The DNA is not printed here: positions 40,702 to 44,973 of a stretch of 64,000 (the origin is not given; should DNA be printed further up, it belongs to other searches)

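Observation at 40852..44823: AT-rich 1323-aa nuclease-STAND NTPase gene: candidate single-gene (Avs-like) or novel antiphage module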

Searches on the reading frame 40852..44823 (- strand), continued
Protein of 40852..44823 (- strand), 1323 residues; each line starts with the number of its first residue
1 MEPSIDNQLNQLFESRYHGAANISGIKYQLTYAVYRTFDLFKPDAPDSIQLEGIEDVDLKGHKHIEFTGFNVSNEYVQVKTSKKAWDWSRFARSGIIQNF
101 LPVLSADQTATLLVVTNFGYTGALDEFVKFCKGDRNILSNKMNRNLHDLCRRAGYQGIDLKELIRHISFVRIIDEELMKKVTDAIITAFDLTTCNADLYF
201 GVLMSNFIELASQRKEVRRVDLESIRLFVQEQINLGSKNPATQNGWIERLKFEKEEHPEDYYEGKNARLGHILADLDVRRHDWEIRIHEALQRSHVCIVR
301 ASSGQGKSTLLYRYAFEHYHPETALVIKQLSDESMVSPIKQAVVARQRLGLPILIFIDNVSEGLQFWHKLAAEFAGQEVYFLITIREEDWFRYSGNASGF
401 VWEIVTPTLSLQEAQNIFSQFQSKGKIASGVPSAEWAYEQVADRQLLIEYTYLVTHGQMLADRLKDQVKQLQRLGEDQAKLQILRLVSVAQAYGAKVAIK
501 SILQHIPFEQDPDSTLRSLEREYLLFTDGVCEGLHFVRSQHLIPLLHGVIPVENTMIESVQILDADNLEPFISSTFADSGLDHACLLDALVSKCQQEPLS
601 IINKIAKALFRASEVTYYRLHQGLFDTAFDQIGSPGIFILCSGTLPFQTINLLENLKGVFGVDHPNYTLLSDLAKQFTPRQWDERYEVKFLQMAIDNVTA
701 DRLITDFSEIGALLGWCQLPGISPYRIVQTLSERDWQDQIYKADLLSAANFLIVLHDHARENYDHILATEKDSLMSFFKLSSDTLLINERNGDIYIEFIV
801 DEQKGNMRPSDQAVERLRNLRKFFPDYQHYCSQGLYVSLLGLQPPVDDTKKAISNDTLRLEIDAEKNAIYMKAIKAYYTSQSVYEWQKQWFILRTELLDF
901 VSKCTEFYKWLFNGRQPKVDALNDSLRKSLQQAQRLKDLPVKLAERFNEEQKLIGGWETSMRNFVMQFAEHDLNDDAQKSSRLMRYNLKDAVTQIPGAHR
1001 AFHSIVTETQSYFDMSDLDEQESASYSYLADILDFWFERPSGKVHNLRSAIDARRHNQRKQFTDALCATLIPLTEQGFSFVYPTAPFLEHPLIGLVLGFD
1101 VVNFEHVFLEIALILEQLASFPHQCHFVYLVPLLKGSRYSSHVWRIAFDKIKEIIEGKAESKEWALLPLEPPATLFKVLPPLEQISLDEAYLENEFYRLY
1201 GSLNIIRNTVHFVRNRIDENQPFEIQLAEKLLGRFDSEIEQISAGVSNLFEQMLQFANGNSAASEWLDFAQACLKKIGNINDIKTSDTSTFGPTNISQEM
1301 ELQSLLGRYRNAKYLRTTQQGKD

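Call 74: find_encoding_contigs(protein=P0115, flank=10000, max_places=1)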
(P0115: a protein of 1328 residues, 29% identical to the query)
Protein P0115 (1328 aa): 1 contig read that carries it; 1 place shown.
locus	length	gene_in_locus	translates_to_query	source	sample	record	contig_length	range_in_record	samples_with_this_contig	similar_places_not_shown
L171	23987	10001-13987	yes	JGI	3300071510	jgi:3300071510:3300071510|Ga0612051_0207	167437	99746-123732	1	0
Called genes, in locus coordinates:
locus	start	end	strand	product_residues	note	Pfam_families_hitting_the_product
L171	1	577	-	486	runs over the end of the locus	PF03743:TrbI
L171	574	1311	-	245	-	-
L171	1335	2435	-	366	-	-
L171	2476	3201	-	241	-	-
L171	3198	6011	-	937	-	-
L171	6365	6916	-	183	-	-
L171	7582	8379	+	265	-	PF01656:CbiA, PF02374:ArsA_ATPase (faint), PF06564:CBP_BcsQ (weak), PF07015:VirC1 (faint), PF10609:ParA (weak), PF13614:AAA_31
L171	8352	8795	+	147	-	PF26392:McdB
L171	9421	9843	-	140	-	-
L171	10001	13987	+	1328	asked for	PF25199:nSTAND_NTPase5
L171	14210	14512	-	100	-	-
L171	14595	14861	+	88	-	PF03693:ParD_antitoxin (weak)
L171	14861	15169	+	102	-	PF05016:ParE_toxin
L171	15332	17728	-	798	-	PF13148:DUF3987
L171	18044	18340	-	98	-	-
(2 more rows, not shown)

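Call 87: search_dna_similar(query=window:40852-44823:-, collection=plasmids, mode=protein, max_rows=20)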
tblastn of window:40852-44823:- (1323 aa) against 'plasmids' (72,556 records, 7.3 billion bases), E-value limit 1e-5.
Records with a match: 13; places in all: 13; records where one place covers at least 80% of the query: 2.
Best place of each record, by identity: <60% 13.
By first word of the organism name: Agrobacterium 4; Hymenobacter 1; Acaryochloris 1; Pseudanabaena 1; Ruegeria 1; Deinococcus 1; Sphingopyxis 1; Marinovum 1; Arthrobacter 1; Caulobacter 1.
By predicted mobility (MOB-suite, as given by PLSDB): conjugative 7; non-mobilizable 4; mobilizable 2.
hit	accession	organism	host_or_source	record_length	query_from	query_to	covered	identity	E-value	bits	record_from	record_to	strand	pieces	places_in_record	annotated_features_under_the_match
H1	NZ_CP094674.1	Hymenobacter tibetensis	Single cell,soil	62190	9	1218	91%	26.7%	2e-98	356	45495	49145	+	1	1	hypothetical protein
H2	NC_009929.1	Acaryochloris marina MBIC11017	-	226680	8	1280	87%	26.5%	1e-94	441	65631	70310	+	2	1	hypothetical protein (x2) | IS1-like element ISAcma4 family transposase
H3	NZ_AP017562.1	Pseudanabaena sp. ABRG5-3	-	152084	163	967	61%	23.5%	4e-29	135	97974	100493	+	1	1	hypothetical protein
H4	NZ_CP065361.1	Ruegeria sp. SCSIO 43209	Galaxea fascicularis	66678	25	597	43%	24.6%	2e-16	93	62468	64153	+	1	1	hypothetical protein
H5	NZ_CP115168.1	Deinococcus aquaticus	Freshwater stream system, activated ...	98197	111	546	33%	27.0%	9e-18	98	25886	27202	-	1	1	hypothetical protein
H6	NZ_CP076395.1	Sphingopyxis indica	Single cell,HCH dumpsite soil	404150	241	646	31%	26.4%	7e-21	107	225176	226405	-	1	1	dsDNA nuclease domain-containing protein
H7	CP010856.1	Marinovum algicola DG 898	-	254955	194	597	31%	26.4%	2e-14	87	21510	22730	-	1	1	hypothetical protein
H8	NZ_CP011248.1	Agrobacterium tumefaciens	Achillea ptarmica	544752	229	618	29%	23.2%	4e-6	59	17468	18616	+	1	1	hypothetical protein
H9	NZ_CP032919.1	Agrobacterium tumefaciens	-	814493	229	618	29%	23.2%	4e-6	59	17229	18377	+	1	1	hypothetical protein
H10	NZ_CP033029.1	Agrobacterium tumefaciens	-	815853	229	618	29%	23.2%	4e-6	59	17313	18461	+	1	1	hypothetical protein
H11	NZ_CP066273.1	Agrobacterium tumefaciens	-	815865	229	618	29%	23.2%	4e-6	59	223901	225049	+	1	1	hypothetical protein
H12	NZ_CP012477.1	Arthrobacter sp. ERGS1:01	single,stream water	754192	220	551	25%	25.7%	3e-8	67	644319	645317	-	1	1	hypothetical protein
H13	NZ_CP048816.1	Caulobacter rhizosphaerae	cell culture,soil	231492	261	542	21%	29.0%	2e-9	71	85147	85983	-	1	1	hypothetical protein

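Call 89: search_dna_similar(query=window:40852-44823:-, collection=phages, mode=protein, max_rows=10)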
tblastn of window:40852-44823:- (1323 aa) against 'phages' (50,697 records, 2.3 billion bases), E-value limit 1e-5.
Records with a match: 1; places in all: 1; records where one place covers at least 80% of the query: 0.
Best place of each record, by identity: <60% 1.
By first word of the organism name: Bacteriophage 1.
By host as written in the record: - 1.
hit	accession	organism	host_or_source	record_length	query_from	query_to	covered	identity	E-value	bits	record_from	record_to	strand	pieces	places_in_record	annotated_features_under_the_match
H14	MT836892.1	Bacteriophage sp.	human fecal samples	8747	261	695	33%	22.2%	8e-12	76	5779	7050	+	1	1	record has no annotation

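Call 92: get_annotated_region(hit=H1, flank=8000)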
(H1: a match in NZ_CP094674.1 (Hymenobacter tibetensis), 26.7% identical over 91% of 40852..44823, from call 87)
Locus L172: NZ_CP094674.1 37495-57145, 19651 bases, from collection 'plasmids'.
description: Hymenobacter tibetensis strain KACC 21982 plasmid unnamed5, complete sequence
organism: Hymenobacter tibetensis (NCBI taxid 497967)
taxonomy: Bacteria; Bacteroidota; Cytophagia; Cytophagales; Hymenobacteraceae; Hymenobacter; Hymenobacter tibetensis
host: -; source: Single cell,soil; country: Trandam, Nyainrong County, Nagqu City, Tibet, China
typing (MOB-suite, as given by PLSDB): non-mobilizable
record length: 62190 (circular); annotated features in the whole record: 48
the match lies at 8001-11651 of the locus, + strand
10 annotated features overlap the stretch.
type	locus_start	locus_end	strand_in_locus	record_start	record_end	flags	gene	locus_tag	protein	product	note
CDS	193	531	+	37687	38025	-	-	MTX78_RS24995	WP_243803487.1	hypothetical protein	-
CDS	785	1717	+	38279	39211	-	-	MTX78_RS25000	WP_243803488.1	hypothetical protein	-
CDS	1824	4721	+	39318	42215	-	-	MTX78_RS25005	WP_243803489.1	type IIL restriction-modification enzyme MmeI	-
CDS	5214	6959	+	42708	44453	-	-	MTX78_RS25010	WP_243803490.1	hypothetical protein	-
CDS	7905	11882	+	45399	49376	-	-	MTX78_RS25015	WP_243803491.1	hypothetical protein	-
CDS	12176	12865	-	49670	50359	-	-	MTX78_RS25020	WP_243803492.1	hypothetical protein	-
CDS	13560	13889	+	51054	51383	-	-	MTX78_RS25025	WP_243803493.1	hypothetical protein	-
CDS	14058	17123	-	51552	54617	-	-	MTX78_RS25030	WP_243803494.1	PQQ-binding-like beta-propeller repeat protein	-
CDS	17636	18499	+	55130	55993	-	-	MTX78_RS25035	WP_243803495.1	CPBP family intramembrane glutamic endopeptidase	GO:0071586 - CAAX-box protein processing [Evidence IEA]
CDS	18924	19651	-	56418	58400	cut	-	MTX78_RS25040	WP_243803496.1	PAS domain-containing protein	-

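Call 93: get_annotated_region(hit=H4, flank=5000)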
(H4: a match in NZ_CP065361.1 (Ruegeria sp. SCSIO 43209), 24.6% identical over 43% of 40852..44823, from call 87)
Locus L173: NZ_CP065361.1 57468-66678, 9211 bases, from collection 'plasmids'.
description: Ruegeria sp. SCSIO 43209 plasmid unnamed2, complete sequence
organism: Ruegeria sp. SCSIO 43209 (NCBI taxid 2793010)
taxonomy: Bacteria; Pseudomonadota; Alphaproteobacteria; Rhodobacterales; Roseobacteraceae; Ruegeria; Ruegeria sp. SCSIO 43209
host: -; source: Galaxea fascicularis; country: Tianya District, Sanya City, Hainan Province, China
typing (MOB-suite, as given by PLSDB): mobilizable; relaxase MOBP
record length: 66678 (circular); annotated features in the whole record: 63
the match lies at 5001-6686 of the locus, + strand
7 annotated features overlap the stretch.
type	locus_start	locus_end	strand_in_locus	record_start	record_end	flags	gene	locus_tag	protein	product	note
CDS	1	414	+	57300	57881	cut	-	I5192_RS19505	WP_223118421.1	plasmid pRiA4b ORF-3 family protein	-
CDS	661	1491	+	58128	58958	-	-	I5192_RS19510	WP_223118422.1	type IV toxin-antitoxin system AbiEi family antitoxin domain-containing protein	-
CDS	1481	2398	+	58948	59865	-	-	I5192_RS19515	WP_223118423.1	nucleotidyl transferase AbiEii/AbiGii toxin family protein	-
CDS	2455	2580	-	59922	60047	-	-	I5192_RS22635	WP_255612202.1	hypothetical protein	-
CDS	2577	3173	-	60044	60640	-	-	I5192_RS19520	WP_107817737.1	DUF6088 family protein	-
CDS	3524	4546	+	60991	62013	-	-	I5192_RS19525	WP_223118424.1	IS110 family transposase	-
CDS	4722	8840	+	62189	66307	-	-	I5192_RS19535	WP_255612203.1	hypothetical protein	-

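Call 102: find_encoding_contigs(protein=P0004, flank=10000, max_places=1)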
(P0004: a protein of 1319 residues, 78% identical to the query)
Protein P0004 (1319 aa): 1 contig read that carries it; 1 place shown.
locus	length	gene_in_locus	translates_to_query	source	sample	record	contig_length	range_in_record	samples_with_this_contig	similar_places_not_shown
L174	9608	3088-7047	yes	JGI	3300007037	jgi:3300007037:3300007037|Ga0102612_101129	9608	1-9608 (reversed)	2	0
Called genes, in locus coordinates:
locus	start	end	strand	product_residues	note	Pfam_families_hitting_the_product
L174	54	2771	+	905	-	PF20693:YobI-ATPase (faint), PF07693:KAP_NTPase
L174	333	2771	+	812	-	PF07693:KAP_NTPase, PF20693:YobI-ATPase (faint)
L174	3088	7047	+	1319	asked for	PF14130:Cap4_nuclease (weak), PF25199:nSTAND_NTPase5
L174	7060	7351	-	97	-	-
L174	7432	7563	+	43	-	-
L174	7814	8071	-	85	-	-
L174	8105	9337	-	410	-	PF13356:Arm-DNA-bind_3, PF22022:Phage_int_M, PF00589:Phage_integrase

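Call 107: search_protein_families(library=padloc, alignment_id=A9, max_evalue=0.001)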
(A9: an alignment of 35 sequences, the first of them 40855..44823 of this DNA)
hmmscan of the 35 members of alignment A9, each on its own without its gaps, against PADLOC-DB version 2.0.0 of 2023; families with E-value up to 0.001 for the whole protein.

A. member 1, window:40855-44823:- (1323 aa): 1 family
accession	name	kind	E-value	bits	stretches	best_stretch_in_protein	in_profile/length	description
PDLC03848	LmuA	-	9.8e-09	34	1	23-269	13-282/373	-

B. families by the number of members that match (of 35 scanned): 7 families
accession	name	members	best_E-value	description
PDLC03848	LmuA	25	2.7e-15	-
PDLC03849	LmuA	3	1.6e-06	-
PDLC02187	DUF4297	3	6.7e-06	-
PDLC00153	HamA1|HamA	2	3.4e-05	DUF1837 domain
PDLC05051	PDC-S60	1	4.7e-16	-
PDLC00736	Effector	1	5.1e-11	Endonuclease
PDLC04433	PDC-M13A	1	3.3e-05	-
